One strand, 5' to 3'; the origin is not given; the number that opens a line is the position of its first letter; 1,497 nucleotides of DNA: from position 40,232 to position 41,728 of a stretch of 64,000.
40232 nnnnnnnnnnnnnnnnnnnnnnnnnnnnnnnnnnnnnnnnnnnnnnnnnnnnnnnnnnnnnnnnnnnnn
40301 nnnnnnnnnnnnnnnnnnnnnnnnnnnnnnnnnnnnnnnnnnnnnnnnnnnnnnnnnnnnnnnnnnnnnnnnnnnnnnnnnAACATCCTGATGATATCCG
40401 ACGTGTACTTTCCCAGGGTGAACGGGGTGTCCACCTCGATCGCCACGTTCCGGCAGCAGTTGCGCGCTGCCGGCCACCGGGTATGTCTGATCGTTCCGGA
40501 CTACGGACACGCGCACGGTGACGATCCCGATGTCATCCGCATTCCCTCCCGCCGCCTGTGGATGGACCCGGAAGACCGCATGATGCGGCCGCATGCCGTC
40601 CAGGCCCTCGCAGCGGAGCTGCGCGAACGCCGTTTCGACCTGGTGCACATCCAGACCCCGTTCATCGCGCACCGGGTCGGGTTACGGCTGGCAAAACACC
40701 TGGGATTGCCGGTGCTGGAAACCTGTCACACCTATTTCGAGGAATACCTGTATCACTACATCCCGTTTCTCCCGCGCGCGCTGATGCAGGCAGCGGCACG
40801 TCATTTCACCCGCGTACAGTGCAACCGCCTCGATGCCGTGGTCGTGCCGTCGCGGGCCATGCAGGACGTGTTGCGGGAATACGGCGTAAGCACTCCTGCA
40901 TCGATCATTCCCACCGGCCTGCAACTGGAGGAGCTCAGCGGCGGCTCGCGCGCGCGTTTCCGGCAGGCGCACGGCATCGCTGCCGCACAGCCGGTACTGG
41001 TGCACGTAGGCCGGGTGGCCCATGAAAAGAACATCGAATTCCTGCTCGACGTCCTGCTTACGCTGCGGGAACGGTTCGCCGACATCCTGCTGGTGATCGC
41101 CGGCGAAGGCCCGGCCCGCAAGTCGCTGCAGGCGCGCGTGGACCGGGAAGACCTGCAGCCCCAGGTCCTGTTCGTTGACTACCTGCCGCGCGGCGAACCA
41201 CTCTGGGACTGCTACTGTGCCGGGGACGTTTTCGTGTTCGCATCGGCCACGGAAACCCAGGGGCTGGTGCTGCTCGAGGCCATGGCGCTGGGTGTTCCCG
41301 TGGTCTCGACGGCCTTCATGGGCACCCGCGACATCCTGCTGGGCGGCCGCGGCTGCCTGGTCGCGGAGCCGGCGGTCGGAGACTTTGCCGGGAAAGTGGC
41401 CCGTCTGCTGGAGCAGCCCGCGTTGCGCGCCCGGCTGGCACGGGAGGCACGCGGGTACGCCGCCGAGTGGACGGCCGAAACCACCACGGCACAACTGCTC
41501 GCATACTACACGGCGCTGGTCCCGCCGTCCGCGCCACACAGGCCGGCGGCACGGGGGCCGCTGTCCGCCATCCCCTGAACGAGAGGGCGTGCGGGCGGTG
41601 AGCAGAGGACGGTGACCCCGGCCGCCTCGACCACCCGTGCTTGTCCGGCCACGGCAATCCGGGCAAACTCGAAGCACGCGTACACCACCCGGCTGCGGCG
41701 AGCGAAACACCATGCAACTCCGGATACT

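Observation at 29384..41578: Dense lipid-remodelling cluster with Pho-box-like sites: candidate phosphate-starvation glycolipid switch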

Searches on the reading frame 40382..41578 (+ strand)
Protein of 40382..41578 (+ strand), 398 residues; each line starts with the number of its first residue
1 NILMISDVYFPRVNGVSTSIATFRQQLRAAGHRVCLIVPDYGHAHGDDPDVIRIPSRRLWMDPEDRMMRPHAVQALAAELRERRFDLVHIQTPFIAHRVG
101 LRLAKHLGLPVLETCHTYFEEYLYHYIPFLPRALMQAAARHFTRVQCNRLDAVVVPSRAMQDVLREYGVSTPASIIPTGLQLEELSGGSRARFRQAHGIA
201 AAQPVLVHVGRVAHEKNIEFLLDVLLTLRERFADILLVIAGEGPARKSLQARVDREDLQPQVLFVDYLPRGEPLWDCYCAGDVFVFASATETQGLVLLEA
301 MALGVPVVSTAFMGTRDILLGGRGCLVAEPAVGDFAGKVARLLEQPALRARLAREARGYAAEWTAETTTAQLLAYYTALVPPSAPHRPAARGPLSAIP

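Call 7: search_protein_families(library=pfam, proteins=[window:40382-41578:+], max_evalue=0.01)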
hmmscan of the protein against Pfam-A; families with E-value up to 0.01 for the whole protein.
window:40382-41578:+ (398 aa): 6 families
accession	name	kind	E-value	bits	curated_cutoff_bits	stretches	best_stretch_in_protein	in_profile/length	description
PF00534.26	Glycos_transf_1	-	2e-34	119.1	26.4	1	190-357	2-170/172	Glycosyl transferases group 1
PF13439.12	Glyco_transf_4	-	8.9e-33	114.1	28.5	1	13-183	1-169/170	Glycosyltransferase Family 4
PF13692.12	Glyco_trans_1_4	-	1.5e-30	106.8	27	1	204-344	2-141/142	Glycosyl transferases group 1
PF13579.12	Glyco_trans_4_4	-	8.3e-19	68.9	29.7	1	14-178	1-157/158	Glycosyl transferase 4-like domain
PF20706.3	GT4-conflict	-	2.3e-07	30.6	26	1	3-340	1-341/385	Family 4 Glycosyltransferase in conflict systems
PF13524.12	Glyco_trans_1_2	-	2.8e-07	31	25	1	292-374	62-144/144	Glycosyl transferase-like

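Call 8: search_protein_families(library=ncbifam, proteins=[window:40382-41578:+], max_evalue=0.001)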
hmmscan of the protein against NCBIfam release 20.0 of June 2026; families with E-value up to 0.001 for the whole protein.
window:40382-41578:+ (398 aa): 38 families (the best 25 are shown)
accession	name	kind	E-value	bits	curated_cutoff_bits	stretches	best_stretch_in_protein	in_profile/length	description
NF049988.1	MGlcDAGSynMgs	equivalog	4.4e-37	128.4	400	1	2-310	3-319/398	alpha-monoglucosyldiacylglycerol synthase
NF053787.1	GlcN_PG_synth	equivalog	3.9e-33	114.8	480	1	8-380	9-360/361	N-acetylglucosaminyl phosphatidylglycerol synthase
TIGR03999.1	thiol_BshA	equivalog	1.8e-25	89.7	273.7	1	140-379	135-373/375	N-acetyl-alpha-D-glucosaminyl L-malate synthase BshA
TIGR03449.1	mycothiol_MshA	equivalog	6.3e-25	87.9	462.5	1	77-379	95-403/406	D-inositol-3-phosphate glycosyltransferase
NF041876.1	EPS_EpsE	equivalog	7.9e-23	81.3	400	1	153-371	166-387/389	exopolysaccharide biosynthesis GT4 family glycosyltransferase EpsE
NF053513.1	Gtran_IagA_BgsA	equivalog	2e-22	79.7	460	1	82-379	41-331/333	LTA glycolipid anchor biosynthesis glycosyltransferase, IagA/BgsA family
TIGR04047.1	MSMEG_0565_glyc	hypoth_equivalog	9.4e-19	67.7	259.85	1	70-377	72-372/373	MSMEG_0565 family glycosyltransferase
NF047684.1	TeichurnBiosyTuaC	equivalog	1.4e-18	67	550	1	52-378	79-388/391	teichuronic acid biosynthesis protein TuaC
TIGR03088.1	stp2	hypoth_equivalog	4.2e-18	65.5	409.05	1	176-376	165-370/374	TIGR03088 family PEP-CTERM/XrtA system glycosyltransferase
NF038229.1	Glyco4_Geo_Pelo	equivalog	6.9e-17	61.5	400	1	33-377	1-334/338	GPMC system family 4 glycosyltransferase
TIGR04157.1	glyco_rSAM_CFB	subfamily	1.5e-16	60.5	400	1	145-319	165-339/406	TIGR04157 family glycosyltransferase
NF038295.1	EPS_HpsP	equivalog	2.6e-16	59.6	550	1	142-379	147-387/388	hormogonium polysaccharide biosynthesis glycosyltransferase HpsP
TIGR04063.1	stp3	hypoth_equivalog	3.3e-16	59.2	442.05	1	74-363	82-381/397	TIGR04063 family PEP-CTERM/XrtA system glycosyltransferase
NF007640.0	PRK10307.1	subfamily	6.1e-16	58.3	276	1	131-365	153-392/411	WcaI family glycosyltransferase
NF038298.1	EPS_HpsO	equivalog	4.7e-15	55.2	575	1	148-379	145-387/388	hormogonium polysaccharide biosynthesis glycosyltransferase HpsO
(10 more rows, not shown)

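Call 35: find_homologous_proteins(query=window:40382-41578:+, max_evalue=1e-10)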
Query window:40382-41578:+ (398 aa): 8000 proteins with E <= 1e-10 among 8000 candidates; the best 120 are listed.
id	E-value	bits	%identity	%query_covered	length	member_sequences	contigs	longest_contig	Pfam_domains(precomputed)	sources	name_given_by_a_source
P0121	1.8e-262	888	99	100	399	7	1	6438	PF00534.27,PF13579.13,PF13524.13,PF13439.13,PF20706.4,PF13692.13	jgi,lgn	-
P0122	6.9e-212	721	82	100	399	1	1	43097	PF00534.27,PF13579.13,PF13524.13,PF13439.13,PF20706.4,PF13692.13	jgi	jgi:1,2-diacylglycerol 3-alpha-glucosyltransferase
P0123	1.2e-173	596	70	95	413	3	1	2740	PF00534.27,PF13579.13,PF13524.13,PF13439.13,PF20706.4,PF13692.13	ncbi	-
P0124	3.8e-173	594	71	98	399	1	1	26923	PF00534.27,PF13579.13,PF13524.13,PF13439.13,PF13692.13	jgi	jgi:1,2-diacylglycerol 3-alpha-glucosyltransferase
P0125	5.1e-173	594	68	96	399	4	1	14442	PF00534.27,PF13579.13,PF13524.13,PF13439.13,PF20706.4,PF13692.13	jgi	jgi:glycosyltransferase involved in cell wall biosynthesis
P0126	7.8e-173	593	72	95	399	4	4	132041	PF00534.27,PF13579.13,PF13524.13,PF13439.13,PF20706.4,PF13692.13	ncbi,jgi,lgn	jgi:glycosyltransferase involved in cell wall biosynthesis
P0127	3.1e-169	581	69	96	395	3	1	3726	PF00534.27,PF13579.13,PF13524.13,PF13439.13,PF20706.4,PF13692.13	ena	-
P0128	2.0e-162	559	67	97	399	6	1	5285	PF00534.27,PF13579.13,PF13439.13,PF20706.4,PF13692.13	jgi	jgi:1,2-diacylglycerol 3-alpha-glucosyltransferase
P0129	3.4e-159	548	66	94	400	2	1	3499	PF00534.27,PF13579.13,PF13439.13,PF20706.4,PF13692.13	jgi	jgi:glycosyltransferase involved in cell wall biosynthesis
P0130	9.5e-159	547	63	100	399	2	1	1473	PF00534.27,PF13579.13,PF13524.13,PF13439.13,PF20706.4,PF13692.13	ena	-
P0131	1.4e-158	546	65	95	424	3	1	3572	PF00534.27,PF13579.13,PF13439.13,PF20706.4,PF13692.13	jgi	jgi:glycosyltransferase involved in cell wall biosynthesis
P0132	1.7e-158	546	65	96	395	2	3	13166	PF00534.27,PF13579.13,PF13524.13,PF13439.13,PF20706.4,PF13692.13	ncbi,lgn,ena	ncbi:MAG: glycosyltransferase [Gammaproteobacteria bacterium]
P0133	4.3e-158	544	66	94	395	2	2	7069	PF00534.27,PF13579.13,PF13524.13,PF13439.13,PF20706.4,PF13692.13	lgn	-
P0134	4.9e-158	544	67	94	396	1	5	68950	PF00534.27,PF13579.13,PF13524.13,PF13439.13,PF20706.4,PF13692.13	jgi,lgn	-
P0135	4.0e-157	541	62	100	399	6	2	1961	PF00534.27,PF13579.13,PF13524.13,PF13439.13,PF20706.4,PF13692.13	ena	-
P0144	2.6e-156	539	65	94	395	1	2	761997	PF00534.27,PF13579.13,PF13439.13,PF20706.4,PF13692.13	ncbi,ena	-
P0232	1.2e-141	490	60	95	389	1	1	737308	PF00534.27,PF13579.13,PF13524.13,PF13439.13,PF20706.4,PF13692.13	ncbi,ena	-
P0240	1.3e-140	487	59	96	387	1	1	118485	PF00534.27,PF13579.13,PF13439.13,PF20706.4,PF13692.13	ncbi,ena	-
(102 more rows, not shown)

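Call 37: find_encoding_contigs(protein=P0144, flank=7000, max_places=1)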
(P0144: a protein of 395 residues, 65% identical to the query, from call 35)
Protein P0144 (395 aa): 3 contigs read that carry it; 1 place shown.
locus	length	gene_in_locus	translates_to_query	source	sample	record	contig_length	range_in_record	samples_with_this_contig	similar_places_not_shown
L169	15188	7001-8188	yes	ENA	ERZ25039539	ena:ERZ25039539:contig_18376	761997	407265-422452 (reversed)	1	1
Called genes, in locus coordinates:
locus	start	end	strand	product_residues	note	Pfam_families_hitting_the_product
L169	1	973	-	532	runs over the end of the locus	PF00939:Na_sulph_symp, PF03600:CitMHS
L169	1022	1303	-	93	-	-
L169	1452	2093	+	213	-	PF01625:PMSR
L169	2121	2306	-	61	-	-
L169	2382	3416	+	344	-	PF08240:ADH_N, PF00107:ADH_zinc_N, PF13602:ADH_zinc_N_2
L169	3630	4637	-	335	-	PF13439:Glyco_transf_4, PF13579:Glyco_trans_4_4 (faint), PF00534:Glycos_transf_1, PF13692:Glyco_trans_1_4, PF20706:GT4-conflict (weak)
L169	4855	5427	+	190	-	PF14378:PAP2_3 (weak), PF01569:PAP2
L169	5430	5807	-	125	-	PF01219:DAGK_prokar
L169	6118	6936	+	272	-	PF00149:Metallophos, PF12850:Metallophos_2 (faint)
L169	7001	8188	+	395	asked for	PF13439:Glyco_transf_4, PF13579:Glyco_trans_4_4, PF20706:GT4-conflict (weak), PF00534:Glycos_transf_1, PF13692:Glyco_trans_1_4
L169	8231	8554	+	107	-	-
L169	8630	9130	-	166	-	PF03928:HbpS-like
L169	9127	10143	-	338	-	PF06267:DUF1028, PF14559:TPR_19 (faint), PF13432:TPR_16 (weak)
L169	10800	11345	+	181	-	PF00578:AhpC-TSA, PF08534:Redoxin, PF00085:Thioredoxin (weak), PF13905:Thioredoxin_8 (weak)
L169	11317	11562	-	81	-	-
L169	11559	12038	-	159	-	PF00300:His_Phos_1 (weak)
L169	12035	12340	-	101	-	-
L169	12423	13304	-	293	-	PF00561:Abhydrolase_1, PF12146:Hydrolase_4 (weak), PF12697:Abhydrolase_6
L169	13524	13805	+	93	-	-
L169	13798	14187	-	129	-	-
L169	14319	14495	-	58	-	-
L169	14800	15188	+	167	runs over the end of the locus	PF13511:DUF4124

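Call 38: find_encoding_contigs(protein=P0232, flank=7000, max_places=1)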
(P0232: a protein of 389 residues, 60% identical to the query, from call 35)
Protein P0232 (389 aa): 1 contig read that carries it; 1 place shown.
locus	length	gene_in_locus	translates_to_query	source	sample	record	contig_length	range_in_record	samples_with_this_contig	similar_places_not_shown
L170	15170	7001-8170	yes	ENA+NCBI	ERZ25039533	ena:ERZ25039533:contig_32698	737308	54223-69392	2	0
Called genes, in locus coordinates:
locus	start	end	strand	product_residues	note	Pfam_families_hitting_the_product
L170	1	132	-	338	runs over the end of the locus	PF02826:2-Hacid_dh_C (weak), PF03446:NAD_binding_2 (faint), PF03807:F420_oxidored (weak), PF07991:KARI_N, PF01450:KARI_C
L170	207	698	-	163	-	PF01842:ACT, PF22629:ACT_AHAS_ss, PF13710:ACT_5, PF10369:ALS_ss_C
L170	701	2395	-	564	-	PF02776:TPP_enzyme_N, PF00205:TPP_enzyme_M, PF02775:TPP_enzyme_C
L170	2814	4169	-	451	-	PF26769:HAMP_PhoQ, PF00512:HisKA, PF02518:HATPase_c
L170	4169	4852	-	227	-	PF00072:Response_reg, PF00486:Trans_reg_C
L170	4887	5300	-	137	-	PF03413:PepSY (weak)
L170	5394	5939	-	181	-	PF05433:Rick_17kDa_Anti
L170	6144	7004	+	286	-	PF00149:Metallophos, PF12850:Metallophos_2 (faint)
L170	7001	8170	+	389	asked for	PF13439:Glyco_transf_4, PF13579:Glyco_trans_4_4, PF20706:GT4-conflict (weak), PF00534:Glycos_transf_1, PF13692:Glyco_trans_1_4, PF13524:Glyco_trans_1_2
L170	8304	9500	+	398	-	PF13439:Glyco_transf_4, PF13579:Glyco_trans_4_4, PF20706:GT4-conflict, PF00534:Glycos_transf_1, PF13692:Glyco_trans_1_4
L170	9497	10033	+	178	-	PF14378:PAP2_3 (weak), PF01569:PAP2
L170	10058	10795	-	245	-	PF00912:Transgly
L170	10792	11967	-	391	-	PF00266:Aminotran_5, PF01053:Cys_Met_Meta_PP (weak)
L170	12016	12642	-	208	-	PF02627:CMD, PF00355:Rieske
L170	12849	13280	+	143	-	PF13511:DUF4124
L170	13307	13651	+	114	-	PF01187:MIF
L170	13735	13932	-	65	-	PF05532:CsbD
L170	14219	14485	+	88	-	PF01381:HTH_3 (weak)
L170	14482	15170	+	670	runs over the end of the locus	PF00361:Proton_antipo_M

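Call 39: find_encoding_contigs(protein=P0240, flank=7000, max_places=1)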
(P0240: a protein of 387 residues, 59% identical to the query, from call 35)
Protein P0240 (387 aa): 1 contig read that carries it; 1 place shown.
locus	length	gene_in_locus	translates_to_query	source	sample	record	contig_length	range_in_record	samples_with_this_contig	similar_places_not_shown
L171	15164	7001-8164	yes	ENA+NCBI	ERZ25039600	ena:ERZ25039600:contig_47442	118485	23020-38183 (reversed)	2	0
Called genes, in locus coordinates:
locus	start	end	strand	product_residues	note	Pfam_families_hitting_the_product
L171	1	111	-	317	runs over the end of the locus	PF00226:DnaJ, PF01556:DnaJ_C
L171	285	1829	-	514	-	PF00004:AAA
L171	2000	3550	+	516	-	PF00682:HMGL-like, PF22617:HCS_D2, PF08502:LeuA_dimer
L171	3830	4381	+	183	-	PF03167:UDG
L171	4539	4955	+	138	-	-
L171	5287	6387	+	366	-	PF04340:DUF484, PF01590:GAF (faint), PF00990:GGDEF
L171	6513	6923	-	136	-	-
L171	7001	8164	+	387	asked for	PF13439:Glyco_transf_4, PF13579:Glyco_trans_4_4, PF20706:GT4-conflict (weak), PF00534:Glycos_transf_1, PF13692:Glyco_trans_1_4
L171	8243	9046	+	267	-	PF00149:Metallophos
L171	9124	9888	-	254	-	PF02592:Vut_1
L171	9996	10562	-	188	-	PF22769:DCD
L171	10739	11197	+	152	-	PF04940:BLUF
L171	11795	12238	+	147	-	PF13545:HTH_Crp_2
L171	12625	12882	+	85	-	-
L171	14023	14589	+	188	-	-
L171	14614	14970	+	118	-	-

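Call 47: search_solved_structures(query=window:40382-41578:+, max_evalue=0.00001)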
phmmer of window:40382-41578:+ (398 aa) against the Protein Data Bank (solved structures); distinct sequences matched with E-value up to 0.00001: 56.
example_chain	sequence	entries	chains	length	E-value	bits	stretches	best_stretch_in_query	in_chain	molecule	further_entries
3c4q_A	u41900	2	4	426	1.8e-15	60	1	84-378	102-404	Predicted glycosyltransferases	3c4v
3c48_A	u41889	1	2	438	2e-15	59.9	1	84-378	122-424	Predicted glycosyltransferases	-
6kih_A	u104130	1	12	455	2.5e-14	56.2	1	50-359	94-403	Tll1590 protein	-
5d00_A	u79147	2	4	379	3.4e-13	52.5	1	166-372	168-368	N-acetyl-alpha-D-glucosaminyl L-malate synthase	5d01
2iv7_A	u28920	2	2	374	1.1e-12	50.8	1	172-361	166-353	LIPOPOLYSACCHARIDE CORE BIOSYNTHESIS PROTEIN RFAG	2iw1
6d9t_A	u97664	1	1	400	4.5e-12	48.8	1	184-379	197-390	Glycosyl transferase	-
6n1x_A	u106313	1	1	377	4.8e-12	48.7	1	184-378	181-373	Glycosyltransferase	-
3fro_A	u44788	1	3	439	4.3e-11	45.6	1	208-350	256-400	GlgA glycogen synthase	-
2bis_A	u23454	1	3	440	4.4e-11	45.6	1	208-350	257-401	GLGA GLYCOGEN SYNTHASE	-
2jjm_A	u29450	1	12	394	4.9e-11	45.4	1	192-372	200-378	GLYCOSYL TRANSFERASE, GROUP 1 FAMILY PROTEIN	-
3mbo_A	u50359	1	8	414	5.4e-11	45.3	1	192-372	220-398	Glycosyltransferase, group 1 family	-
3l01_A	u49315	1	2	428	7.1e-11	44.9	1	208-346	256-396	GlgA glycogen synthase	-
8qoy_A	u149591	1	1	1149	8.2e-10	41.4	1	206-330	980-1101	TagF-like capsule polymerase Cps3D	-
5i45_A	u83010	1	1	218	8.2e-09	38.1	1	210-358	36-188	Glycosyl transferases group 1 family protein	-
3qhp_A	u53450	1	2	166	1.2e-08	37.5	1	207-369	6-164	Type 1 capsular polysaccharide biosynthesis protein J (CapJ)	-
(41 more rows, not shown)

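Call 52: find_encoding_contigs(protein=P0122, flank=10000, max_places=1)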
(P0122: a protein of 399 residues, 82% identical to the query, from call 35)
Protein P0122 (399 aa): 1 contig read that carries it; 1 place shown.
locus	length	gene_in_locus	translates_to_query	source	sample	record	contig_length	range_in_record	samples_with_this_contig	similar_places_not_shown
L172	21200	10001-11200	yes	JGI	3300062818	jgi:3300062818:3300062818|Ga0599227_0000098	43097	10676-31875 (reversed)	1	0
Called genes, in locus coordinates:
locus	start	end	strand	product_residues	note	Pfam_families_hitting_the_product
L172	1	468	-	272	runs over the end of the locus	PF00561:Abhydrolase_1 (weak), PF07819:PGAP1, PF12146:Hydrolase_4 (weak), PF12697:Abhydrolase_6 (weak), PF02089:Palm_thioest (weak), PF05057:DUF676 (weak)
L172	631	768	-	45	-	-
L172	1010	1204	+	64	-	-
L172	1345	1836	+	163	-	PF01864:CarS-like (faint)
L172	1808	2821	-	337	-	PF00149:Metallophos, PF12850:Metallophos_2 (weak)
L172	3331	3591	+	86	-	-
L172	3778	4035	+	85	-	PF00462:Glutaredoxin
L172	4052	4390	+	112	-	PF08850:DUF1820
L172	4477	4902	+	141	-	-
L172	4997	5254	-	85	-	-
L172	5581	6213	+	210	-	PF01625:PMSR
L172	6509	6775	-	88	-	-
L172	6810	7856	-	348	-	PF13439:Glyco_transf_4, PF13579:Glyco_trans_4_4 (faint), PF00534:Glycos_transf_1, PF13692:Glyco_trans_1_4, PF20706:GT4-conflict (weak)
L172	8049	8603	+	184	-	PF14378:PAP2_3 (weak), PF01569:PAP2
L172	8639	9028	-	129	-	PF01219:DAGK_prokar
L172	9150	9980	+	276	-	PF00149:Metallophos, PF12850:Metallophos_2 (faint)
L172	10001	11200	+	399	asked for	PF13439:Glyco_transf_4, PF13579:Glyco_trans_4_4, PF20706:GT4-conflict (weak), PF00534:Glycos_transf_1, PF13692:Glyco_trans_1_4, PF13524:Glyco_trans_1_2 (weak)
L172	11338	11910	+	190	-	-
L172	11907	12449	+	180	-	PF08534:Redoxin, PF00578:AhpC-TSA, PF00085:Thioredoxin (weak), PF13905:Thioredoxin_8 (weak)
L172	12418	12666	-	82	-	-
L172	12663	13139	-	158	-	PF00300:His_Phos_1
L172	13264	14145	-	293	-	PF00561:Abhydrolase_1, PF12146:Hydrolase_4, PF12697:Abhydrolase_6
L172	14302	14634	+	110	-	-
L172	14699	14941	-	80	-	-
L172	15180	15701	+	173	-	PF13511:DUF4124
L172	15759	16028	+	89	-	PF04359:DUF493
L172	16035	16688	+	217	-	PF21948:LplA-B_cat, PF03099:BPL_LplA_LipB (weak)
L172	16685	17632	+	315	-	PF16881:LIAS_N (weak), PF04055:Radical_SAM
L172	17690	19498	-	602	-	PF00072:Response_reg, PF00990:GGDEF, PF00563:EAL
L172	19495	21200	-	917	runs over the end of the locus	PF17152:CHASE8, PF00672:HAMP (weak), PF00512:HisKA, PF02518:HATPase_c, PF00072:Response_reg, PF01627:Hpt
